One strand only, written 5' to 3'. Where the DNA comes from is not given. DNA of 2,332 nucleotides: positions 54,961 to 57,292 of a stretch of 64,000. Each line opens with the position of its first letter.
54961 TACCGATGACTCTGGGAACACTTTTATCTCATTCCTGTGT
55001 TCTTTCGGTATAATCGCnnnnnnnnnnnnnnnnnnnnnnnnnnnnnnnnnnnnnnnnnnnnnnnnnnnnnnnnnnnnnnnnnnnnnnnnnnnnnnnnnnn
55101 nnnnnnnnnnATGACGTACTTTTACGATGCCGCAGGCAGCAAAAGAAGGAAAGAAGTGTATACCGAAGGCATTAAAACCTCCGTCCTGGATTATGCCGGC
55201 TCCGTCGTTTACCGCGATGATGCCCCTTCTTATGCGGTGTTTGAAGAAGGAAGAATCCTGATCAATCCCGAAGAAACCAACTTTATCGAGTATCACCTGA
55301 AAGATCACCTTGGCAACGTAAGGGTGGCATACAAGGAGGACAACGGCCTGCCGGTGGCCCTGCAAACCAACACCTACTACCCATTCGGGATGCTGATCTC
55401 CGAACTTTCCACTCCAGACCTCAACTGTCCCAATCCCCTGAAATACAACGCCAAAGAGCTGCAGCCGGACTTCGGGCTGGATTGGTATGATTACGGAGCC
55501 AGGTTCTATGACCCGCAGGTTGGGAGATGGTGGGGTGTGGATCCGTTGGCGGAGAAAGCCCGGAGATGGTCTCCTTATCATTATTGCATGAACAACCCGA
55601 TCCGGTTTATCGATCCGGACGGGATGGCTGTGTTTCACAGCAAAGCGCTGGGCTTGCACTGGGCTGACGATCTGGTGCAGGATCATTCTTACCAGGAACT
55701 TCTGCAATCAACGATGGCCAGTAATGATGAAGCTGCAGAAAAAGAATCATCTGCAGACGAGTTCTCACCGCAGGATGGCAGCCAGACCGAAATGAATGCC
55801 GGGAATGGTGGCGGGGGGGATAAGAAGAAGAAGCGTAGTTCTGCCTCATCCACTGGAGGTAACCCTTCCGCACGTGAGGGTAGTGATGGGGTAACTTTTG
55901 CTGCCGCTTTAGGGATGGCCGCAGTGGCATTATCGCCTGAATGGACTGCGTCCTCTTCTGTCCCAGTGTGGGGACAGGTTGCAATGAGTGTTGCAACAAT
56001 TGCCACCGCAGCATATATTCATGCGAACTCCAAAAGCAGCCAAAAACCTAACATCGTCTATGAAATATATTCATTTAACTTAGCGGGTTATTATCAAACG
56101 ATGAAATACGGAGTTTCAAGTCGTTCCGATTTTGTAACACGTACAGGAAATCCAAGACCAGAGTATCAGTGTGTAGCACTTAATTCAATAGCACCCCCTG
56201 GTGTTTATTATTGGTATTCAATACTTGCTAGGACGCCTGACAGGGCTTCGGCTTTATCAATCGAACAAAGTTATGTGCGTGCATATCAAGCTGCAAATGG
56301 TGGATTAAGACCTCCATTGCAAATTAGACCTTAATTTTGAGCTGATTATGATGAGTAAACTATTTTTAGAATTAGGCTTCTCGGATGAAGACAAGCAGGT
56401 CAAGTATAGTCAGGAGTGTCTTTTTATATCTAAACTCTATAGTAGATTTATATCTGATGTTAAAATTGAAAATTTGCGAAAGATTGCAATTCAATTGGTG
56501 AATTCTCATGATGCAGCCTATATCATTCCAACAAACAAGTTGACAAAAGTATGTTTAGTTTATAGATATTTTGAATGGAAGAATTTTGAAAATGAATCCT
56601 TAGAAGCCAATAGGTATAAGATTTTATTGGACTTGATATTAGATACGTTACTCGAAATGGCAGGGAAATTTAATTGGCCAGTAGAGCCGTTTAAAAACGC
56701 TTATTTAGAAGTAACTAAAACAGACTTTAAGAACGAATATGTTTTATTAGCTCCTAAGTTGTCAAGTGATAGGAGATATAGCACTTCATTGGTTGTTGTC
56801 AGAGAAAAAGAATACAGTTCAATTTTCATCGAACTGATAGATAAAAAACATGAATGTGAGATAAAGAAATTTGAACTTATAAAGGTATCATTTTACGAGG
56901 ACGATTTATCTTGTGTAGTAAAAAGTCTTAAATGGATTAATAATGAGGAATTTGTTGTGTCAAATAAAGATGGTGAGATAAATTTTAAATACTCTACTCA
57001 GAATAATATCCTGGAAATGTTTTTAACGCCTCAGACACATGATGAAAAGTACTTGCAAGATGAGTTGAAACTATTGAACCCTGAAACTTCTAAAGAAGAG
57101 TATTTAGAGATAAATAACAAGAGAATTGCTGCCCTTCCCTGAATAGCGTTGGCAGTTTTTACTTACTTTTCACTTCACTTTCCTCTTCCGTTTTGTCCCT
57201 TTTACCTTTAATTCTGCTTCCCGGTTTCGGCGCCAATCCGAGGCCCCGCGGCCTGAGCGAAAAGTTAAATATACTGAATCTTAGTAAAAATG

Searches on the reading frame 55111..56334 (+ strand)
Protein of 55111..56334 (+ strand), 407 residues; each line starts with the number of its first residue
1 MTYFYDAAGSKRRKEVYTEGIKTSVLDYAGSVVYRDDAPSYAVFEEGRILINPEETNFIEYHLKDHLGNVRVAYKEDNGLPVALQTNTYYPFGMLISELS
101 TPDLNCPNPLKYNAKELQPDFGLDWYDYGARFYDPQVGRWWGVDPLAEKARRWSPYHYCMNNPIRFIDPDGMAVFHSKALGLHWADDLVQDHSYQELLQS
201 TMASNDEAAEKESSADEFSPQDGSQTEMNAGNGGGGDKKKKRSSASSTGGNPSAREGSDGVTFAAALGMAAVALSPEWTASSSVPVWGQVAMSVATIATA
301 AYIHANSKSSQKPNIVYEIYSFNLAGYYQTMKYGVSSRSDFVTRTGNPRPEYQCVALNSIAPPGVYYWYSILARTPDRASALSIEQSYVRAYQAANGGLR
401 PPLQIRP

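Call 69: search_protein_families(library=pfam, proteins=[window:55111-56334:+], max_evalue=0.05)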
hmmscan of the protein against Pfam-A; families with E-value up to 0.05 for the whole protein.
window:55111-56334:+ (407 aa): 1 family
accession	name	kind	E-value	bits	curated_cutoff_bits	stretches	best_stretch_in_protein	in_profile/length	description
PF15653.11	Tox-URI2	-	6.9e-05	23.5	20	1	307-397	1-86/86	URI fold toxin 2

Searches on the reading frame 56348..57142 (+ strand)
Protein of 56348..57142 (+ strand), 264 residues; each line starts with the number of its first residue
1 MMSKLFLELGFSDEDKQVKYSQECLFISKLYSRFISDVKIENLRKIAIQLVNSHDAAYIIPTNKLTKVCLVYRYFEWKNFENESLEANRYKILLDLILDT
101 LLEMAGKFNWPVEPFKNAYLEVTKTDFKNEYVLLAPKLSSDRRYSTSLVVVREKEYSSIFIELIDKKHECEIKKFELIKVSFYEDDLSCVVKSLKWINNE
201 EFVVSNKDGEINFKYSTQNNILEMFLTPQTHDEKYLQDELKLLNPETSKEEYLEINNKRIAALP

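Call 69: search_protein_families(library=pfam, proteins=[window:56348-57142:+], max_evalue=0.05)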
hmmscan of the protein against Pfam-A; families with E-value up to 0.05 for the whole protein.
window:56348-57142:+ (264 aa): 1 family
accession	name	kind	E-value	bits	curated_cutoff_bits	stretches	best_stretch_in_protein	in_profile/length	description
PF14217.11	DUF4327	-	0.019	15.6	27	0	40-100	3-58/67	Domain of unknown function (DUF4327)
